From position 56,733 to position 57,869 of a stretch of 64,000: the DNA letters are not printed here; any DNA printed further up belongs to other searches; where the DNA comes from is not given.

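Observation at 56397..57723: T-box leader separated from ileS by about 230 nt of AT-rich spacer and an unknown 279-aa gene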

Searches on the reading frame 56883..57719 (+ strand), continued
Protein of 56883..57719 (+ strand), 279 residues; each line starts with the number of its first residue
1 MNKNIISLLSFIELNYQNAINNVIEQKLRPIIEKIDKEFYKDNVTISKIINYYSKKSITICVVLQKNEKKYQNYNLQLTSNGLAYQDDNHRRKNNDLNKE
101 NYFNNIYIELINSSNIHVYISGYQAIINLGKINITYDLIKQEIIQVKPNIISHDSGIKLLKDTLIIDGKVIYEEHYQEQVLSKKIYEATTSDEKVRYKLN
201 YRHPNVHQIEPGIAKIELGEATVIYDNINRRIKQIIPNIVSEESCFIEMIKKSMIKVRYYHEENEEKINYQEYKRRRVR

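Call 70: predict_structure(alignment_id=A6)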
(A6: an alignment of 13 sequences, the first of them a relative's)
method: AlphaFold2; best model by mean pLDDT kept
length: 279 residues; sequences in the alignment: 13
mean_pLDDT: 51.6   pTM: 0.30
mean pLDDT of the five models: 51.6, 42.3, 41.9, 41.5, 40.9
residues with pLDDT >= 90: 6; 70-90: 48; 50-70: 65; < 50: 160
segments of 3 or more residues with pLDDT < 50: 1-16, 18-20, 50-59, 69-124, 138-143, 146-193, 265-267, 269-279
pLDDT, mean of each block of 10 residues (from residue 1): 35 47 54 55 54 43 50 45 42 40 32 40 50 50 46 44 34 27 32 63 88 84 81 71 73 72 49 42
secondary structure, 60 per line:
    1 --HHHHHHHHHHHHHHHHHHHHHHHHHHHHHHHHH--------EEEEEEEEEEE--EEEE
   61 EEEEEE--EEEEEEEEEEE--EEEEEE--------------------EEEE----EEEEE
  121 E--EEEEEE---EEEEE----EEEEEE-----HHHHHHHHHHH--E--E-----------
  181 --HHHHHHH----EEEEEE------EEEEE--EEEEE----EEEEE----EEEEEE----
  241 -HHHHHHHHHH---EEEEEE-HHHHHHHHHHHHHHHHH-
elements in order: H3-35 E44-54 E57-66 E69-79 E82-87 E108-111 E116-121 E124-129 E133-137 E142-147 H153-163 H183-189 E194-199 E206-210 E213-217 E222-226 E231-236 H242-251 E255-260 H262-278

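Call 73: fold_search(model_id=the predicted structure, library=pdb)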
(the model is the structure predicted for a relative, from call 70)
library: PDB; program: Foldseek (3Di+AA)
matches with E <= 10: 766; with E <= 0.001: 0
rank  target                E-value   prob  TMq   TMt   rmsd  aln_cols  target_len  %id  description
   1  9dhd_B                1.7e-02  0.28  0.13  0.10  20.2       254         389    6  The ternary complex of DDB1, DDA1, DET1 (released 2025-02-05)
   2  9y76_B                2.8e-02  0.23  0.10  0.09  19.4       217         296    8  Crystal structure of the human DCAF1 WDR domain in complex with OICR-40120 (released 2025-10-15)
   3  1su3_B                2.8e-02  0.23  0.11  0.08  23.4       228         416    9  X-ray structure of human proMMP-1: New insights into collagenase action (released 2004-12-21)
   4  4yhc_B                3.1e-02  0.51  0.14  0.10  21.5       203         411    9  Crystal structure of the WD40 domain of SCAP from fission yeast (released 2015-04-01)
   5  9bhr_A                3.3e-02  0.20  0.13  0.12  19.3       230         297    8  Crystal structure of the WDR domain of human DCAF1 in complex with OICR-40155 compound (released 2024-05-08)
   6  8ood                  3.4e-02  0.23  0.10  0.09  19.1       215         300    6  Crystal structure of human DCAF1 WD40 repeats (Q1250L) in complex with compound 15 (released 2023-05-24)
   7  9ply_B                3.8e-02  0.18  0.11  0.11  18.8       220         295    6  Crystal structure of the human DCAF1 WDR domain in complex with OICR-40156 (released 2025-07-30)
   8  9bhr_B                4.0e-02  0.20  0.11  0.11  18.6       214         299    7  Crystal structure of the WDR domain of human DCAF1 in complex with OICR-40155 compound (released 2024-05-08)
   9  9a40_B                4.0e-02  0.16  0.10  0.09  20.6       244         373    5  model of Cullin4 (released 2024-09-18)
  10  7ufv_B                4.3e-02  0.21  0.11  0.11  18.7       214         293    6  Crystal structure of the WDR domain of human DCAF1 in complex with OICR-6766 (released 2022-05-04)
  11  7d4i_BE               4.3e-02  0.18  0.11  0.05  19.8       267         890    7  Cryo-EM structure of 90S small ribosomal precursors complex with the DEAH-box RNA helicase Dhr1 (State F) (released 2021-10-06)
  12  9hcj_R0               4.3e-02  0.13  0.11  0.03  22.7       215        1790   10  D. discoideum nuclear pore complex (released 2024-12-25)
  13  9d4e_A                4.5e-02  0.23  0.12  0.11  18.8       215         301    6  Crystal structure of the human DCAF1 WDR domain in complex with OICR-41103 (released 2024-12-18)
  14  9b9w_B                4.5e-02  0.13  0.10  0.09  23.0       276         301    7  Crystal structure of the ternary complex of DCAF1 and WDR5 with PROTAC, OICR-40792 (released 2024-11-06)
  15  6rxt_UU               4.7e-02  0.21  0.11  0.04  20.5       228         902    6  Cryo-EM structure of the 90S pre-ribosome (Kre33-Noc4) from Chaetomium thermophilum, state A (released 2019-08-14)
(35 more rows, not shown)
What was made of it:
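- On Any described protein family, for the 279-aa ORF: Foldseek on a low-confidence model gives TM about 0.1 (call 73).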
